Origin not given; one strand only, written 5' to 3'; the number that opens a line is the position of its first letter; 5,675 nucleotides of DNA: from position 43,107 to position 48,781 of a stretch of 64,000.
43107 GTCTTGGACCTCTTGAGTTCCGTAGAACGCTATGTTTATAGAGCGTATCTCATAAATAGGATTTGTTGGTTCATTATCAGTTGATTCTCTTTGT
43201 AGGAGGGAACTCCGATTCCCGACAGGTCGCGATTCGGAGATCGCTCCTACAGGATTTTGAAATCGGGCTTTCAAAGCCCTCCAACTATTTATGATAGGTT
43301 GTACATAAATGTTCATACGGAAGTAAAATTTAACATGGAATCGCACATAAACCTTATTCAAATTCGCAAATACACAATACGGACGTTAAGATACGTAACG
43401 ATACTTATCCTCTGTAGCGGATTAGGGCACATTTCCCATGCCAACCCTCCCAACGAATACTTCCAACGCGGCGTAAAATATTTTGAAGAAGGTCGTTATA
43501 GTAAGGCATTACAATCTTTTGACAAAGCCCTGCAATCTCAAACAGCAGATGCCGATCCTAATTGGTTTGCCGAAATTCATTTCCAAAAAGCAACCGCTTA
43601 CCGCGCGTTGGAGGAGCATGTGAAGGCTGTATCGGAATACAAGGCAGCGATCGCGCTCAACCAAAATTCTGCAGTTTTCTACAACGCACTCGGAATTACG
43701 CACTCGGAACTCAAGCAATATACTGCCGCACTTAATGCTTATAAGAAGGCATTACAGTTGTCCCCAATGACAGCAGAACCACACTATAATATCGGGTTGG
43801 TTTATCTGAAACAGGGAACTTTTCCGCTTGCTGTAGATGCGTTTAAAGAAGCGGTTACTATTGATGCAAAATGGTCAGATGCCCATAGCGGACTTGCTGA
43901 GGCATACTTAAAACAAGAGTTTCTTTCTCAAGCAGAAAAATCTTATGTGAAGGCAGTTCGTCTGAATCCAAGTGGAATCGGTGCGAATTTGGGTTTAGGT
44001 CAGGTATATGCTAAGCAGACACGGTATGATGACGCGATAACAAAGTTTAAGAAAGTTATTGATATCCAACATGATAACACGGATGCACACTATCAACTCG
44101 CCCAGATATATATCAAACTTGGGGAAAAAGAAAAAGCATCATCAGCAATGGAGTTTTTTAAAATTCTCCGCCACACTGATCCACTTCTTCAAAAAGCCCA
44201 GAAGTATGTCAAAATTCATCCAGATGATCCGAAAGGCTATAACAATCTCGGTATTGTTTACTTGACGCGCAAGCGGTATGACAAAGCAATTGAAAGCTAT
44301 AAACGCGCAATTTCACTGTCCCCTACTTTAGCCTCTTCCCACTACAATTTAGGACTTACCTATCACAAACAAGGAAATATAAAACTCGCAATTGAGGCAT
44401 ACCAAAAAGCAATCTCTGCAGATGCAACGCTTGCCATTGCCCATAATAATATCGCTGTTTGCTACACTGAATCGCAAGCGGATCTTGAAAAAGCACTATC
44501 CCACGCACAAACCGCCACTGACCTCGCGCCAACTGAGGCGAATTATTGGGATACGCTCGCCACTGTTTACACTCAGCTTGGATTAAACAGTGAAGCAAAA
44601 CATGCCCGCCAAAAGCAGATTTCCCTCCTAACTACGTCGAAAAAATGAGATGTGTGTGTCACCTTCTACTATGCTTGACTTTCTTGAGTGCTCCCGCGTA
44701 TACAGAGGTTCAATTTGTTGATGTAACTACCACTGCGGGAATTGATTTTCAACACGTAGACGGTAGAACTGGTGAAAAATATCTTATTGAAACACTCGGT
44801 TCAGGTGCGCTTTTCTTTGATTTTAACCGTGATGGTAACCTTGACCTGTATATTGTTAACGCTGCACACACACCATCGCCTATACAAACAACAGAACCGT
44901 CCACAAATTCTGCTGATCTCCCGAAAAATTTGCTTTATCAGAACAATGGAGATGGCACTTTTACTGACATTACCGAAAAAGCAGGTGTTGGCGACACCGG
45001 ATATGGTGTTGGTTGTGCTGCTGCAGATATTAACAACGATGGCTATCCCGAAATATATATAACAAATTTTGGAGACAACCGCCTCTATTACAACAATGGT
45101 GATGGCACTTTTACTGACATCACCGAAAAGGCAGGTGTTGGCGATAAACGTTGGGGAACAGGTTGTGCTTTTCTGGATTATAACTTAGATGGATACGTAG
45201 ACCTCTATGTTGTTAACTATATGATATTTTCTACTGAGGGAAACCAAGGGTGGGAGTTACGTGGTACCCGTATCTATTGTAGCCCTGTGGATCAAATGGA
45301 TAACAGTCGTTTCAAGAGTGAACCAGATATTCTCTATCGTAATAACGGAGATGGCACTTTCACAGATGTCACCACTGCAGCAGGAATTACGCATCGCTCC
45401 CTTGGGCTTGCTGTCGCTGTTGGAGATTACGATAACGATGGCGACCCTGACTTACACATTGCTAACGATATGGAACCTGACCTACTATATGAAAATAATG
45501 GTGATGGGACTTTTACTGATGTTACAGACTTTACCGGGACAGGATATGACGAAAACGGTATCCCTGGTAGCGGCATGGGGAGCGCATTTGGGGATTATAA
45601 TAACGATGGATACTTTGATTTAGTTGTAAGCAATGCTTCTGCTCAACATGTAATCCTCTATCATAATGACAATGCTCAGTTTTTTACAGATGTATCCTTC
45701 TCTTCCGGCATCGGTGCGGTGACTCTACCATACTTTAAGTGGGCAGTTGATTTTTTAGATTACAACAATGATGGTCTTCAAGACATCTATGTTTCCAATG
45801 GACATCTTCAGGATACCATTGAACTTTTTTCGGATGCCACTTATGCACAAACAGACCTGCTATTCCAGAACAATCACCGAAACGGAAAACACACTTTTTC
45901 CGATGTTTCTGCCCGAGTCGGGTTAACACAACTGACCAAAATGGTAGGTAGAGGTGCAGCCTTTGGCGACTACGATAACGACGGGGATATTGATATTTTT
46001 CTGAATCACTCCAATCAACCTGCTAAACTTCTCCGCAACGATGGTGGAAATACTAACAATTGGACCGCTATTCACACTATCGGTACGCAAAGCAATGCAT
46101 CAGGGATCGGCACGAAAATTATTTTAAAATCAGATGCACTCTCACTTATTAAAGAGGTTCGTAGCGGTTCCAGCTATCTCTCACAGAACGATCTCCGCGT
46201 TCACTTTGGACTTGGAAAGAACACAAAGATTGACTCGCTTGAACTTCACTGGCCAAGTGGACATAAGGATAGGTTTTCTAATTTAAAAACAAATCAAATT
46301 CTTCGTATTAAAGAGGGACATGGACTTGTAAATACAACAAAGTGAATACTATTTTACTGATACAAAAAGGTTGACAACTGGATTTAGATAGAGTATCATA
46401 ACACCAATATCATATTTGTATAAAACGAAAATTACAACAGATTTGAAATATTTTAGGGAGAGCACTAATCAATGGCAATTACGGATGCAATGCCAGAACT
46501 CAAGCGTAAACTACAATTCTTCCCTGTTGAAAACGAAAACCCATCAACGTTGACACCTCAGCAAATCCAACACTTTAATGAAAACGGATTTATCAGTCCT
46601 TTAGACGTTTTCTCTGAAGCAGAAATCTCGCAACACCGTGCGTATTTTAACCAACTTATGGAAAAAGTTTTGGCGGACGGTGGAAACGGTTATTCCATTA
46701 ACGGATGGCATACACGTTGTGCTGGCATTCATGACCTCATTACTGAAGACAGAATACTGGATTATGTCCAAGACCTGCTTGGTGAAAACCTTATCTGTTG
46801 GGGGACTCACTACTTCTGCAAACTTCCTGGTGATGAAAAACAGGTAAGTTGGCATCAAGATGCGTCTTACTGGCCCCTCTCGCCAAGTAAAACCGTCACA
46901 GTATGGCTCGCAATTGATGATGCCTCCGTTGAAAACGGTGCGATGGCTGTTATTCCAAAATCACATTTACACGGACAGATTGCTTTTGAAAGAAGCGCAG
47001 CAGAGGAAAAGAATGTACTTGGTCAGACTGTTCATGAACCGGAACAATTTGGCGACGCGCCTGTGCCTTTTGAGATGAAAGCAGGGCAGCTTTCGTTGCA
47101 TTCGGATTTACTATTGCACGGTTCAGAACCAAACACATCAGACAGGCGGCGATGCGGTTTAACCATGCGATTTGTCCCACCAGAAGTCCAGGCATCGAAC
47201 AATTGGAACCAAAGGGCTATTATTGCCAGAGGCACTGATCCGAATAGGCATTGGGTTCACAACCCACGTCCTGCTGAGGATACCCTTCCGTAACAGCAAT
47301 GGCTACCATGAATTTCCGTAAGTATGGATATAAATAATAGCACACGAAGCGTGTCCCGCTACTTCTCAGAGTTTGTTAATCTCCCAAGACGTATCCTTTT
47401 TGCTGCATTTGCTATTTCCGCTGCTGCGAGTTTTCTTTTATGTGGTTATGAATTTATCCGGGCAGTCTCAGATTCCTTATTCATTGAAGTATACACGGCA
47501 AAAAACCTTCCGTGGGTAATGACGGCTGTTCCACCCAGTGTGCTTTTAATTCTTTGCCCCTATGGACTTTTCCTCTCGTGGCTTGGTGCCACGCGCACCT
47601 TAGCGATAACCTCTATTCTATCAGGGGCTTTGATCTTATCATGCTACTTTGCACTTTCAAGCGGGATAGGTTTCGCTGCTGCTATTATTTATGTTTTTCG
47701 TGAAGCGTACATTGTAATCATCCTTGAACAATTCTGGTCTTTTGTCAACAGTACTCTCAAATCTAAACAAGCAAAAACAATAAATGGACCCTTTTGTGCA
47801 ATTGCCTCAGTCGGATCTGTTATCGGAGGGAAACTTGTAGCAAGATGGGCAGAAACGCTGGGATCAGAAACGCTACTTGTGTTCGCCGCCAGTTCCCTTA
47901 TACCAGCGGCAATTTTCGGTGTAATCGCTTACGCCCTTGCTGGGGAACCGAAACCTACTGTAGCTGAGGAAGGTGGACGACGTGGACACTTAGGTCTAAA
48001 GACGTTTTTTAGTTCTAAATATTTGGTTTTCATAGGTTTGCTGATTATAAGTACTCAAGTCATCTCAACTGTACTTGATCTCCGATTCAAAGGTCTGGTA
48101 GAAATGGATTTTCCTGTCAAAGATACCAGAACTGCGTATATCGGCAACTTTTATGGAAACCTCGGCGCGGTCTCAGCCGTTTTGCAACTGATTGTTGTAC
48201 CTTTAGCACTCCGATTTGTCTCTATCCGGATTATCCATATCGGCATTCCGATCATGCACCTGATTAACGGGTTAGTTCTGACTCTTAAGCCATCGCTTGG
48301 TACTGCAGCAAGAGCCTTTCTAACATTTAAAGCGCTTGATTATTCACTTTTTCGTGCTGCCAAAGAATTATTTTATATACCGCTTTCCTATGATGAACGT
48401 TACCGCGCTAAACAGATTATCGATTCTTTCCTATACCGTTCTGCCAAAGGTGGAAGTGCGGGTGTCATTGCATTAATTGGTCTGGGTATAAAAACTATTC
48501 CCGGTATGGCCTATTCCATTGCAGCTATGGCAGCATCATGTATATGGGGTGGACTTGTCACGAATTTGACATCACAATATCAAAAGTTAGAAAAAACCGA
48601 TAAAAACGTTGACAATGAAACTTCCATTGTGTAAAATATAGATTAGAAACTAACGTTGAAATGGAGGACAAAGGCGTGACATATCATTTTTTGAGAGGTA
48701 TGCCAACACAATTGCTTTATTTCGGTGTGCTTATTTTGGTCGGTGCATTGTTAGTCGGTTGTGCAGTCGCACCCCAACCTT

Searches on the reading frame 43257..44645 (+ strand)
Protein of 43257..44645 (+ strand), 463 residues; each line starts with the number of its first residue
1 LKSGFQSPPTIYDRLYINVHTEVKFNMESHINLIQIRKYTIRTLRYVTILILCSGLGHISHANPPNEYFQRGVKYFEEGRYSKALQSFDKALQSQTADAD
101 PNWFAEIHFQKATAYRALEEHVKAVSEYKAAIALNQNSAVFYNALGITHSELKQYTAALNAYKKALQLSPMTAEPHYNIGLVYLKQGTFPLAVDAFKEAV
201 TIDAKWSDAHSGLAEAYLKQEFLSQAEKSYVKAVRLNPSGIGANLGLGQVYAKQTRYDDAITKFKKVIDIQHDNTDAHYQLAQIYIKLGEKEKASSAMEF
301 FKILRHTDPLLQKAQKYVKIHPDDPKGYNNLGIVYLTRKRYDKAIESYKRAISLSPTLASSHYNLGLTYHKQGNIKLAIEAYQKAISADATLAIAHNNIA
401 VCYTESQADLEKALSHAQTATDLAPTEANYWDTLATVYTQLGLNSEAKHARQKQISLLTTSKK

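Call 8: search_protein_families(library=pfam, proteins=[window:43257-44645:+], max_evalue=0.001)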
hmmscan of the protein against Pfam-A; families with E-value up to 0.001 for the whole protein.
window:43257-44645:+ (463 aa): 22 families
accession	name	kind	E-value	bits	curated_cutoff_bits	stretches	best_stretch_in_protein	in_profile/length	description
PF00515.34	TPR_1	-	5e-65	213.3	27.8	5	325-357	1-33/34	Tetratricopeptide repeat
PF13414.12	TPR_11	-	4.6e-62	205.9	26.8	5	338-373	7-42/42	TPR repeat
PF07719.23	TPR_2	-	2.2e-59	193.1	27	4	325-357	1-33/34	Tetratricopeptide repeat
PF13181.12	TPR_8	-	2e-46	152.6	25.7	3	359-390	1-32/34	Tetratricopeptide repeat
PF13431.12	TPR_17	-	2.5e-42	140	24.4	4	315-346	3-34/34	Tetratricopeptide repeat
PF13424.12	TPR_12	-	3.4e-37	126.9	30.1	4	328-388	6-74/77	Tetratricopeptide repeat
PF13432.12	TPR_16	-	1.8e-35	121.4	32.7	3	144-204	2-62/65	Tetratricopeptide repeat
PF14559.12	TPR_19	-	5.8e-29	100.7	25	2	253-297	3-47/68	Tetratricopeptide repeat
PF13176.12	TPR_7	-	1.2e-25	87.8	27.9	0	329-356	3-30/36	Tetratricopeptide repeat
PF13428.12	TPR_14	-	2.2e-23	80.8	23.5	0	106-146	2-42/44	Tetratricopeptide repeat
PF13371.12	TPR_9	-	6.4e-23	81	35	1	332-391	2-61/73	Tetratricopeptide repeat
PF23914.1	TPR_CcmH_CycH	-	1.2e-17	64.7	42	0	247-308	56-117/158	Cytochrome c-type biogenesis protein H TPR domain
PF12895.13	ANAPC3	-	3e-17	63.1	27.2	1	247-299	29-80/82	Anaphase-promoting complex, cyclosome, subunit 3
PF13174.12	TPR_6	-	1.2e-16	60.6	26.3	0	363-387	4-28/33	Tetratricopeptide repeat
PF13374.12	TPR_10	-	2.5e-15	56.3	27.5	0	140-168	3-31/42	Tetratricopeptide repeat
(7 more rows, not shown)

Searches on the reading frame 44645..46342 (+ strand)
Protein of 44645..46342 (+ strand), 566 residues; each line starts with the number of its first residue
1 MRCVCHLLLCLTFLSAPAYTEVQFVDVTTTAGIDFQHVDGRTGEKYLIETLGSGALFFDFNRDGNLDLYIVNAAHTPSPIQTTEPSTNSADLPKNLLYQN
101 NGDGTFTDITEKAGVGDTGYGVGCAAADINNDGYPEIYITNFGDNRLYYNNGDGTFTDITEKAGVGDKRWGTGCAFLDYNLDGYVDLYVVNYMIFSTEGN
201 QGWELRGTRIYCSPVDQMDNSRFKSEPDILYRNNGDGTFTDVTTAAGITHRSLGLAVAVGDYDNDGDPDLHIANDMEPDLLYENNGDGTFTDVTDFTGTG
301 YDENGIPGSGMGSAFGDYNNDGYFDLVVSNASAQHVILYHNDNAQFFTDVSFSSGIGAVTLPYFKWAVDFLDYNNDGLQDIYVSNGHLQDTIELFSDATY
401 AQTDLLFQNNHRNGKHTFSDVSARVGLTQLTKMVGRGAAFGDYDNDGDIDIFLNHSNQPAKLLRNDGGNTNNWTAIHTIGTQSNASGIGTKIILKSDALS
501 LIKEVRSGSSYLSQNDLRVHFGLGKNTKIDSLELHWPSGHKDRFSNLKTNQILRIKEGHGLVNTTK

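Call 8: search_protein_families(library=pfam, proteins=[window:44645-46342:+], max_evalue=0.001)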
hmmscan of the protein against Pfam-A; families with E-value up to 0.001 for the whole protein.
window:44645-46342:+ (566 aa): 3 families
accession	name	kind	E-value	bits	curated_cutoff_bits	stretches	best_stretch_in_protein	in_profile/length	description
PF13517.12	FG-GAP_3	-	5.6e-54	181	26.9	6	128-189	1-61/61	FG-GAP-like repeat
PF07593.17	UnbV_ASPIC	-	3.6e-22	78.5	23.4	1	487-553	1-67/68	ASPIC and UnbV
PF01839.29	FG-GAP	-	1.3e-18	66.9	22.1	2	310-333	2-25/37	FG-GAP repeat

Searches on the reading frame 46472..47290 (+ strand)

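Call 8: search_protein_families(library=pfam, proteins=[window:46472-47290:+], max_evalue=0.001)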
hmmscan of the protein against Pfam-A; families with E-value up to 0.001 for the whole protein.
window:46472-47290:+ (273 aa): 1 family
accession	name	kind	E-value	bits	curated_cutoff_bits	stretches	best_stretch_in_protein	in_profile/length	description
PF05721.19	PhyH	-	8.3e-32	111.6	22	1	35-227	1-211/213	Phytanoyl-CoA dioxygenase (PhyH)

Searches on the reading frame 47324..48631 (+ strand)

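Call 8: search_protein_families(library=pfam, proteins=[window:47324-48631:+], max_evalue=0.001)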
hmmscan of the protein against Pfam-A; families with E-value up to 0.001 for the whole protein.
window:47324-48631:+ (436 aa): 1 family
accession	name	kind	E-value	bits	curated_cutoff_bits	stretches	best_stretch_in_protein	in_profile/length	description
PF03219.20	TLC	-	2.2e-12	47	21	1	225-419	275-491/491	TLC ATP/ADP transporter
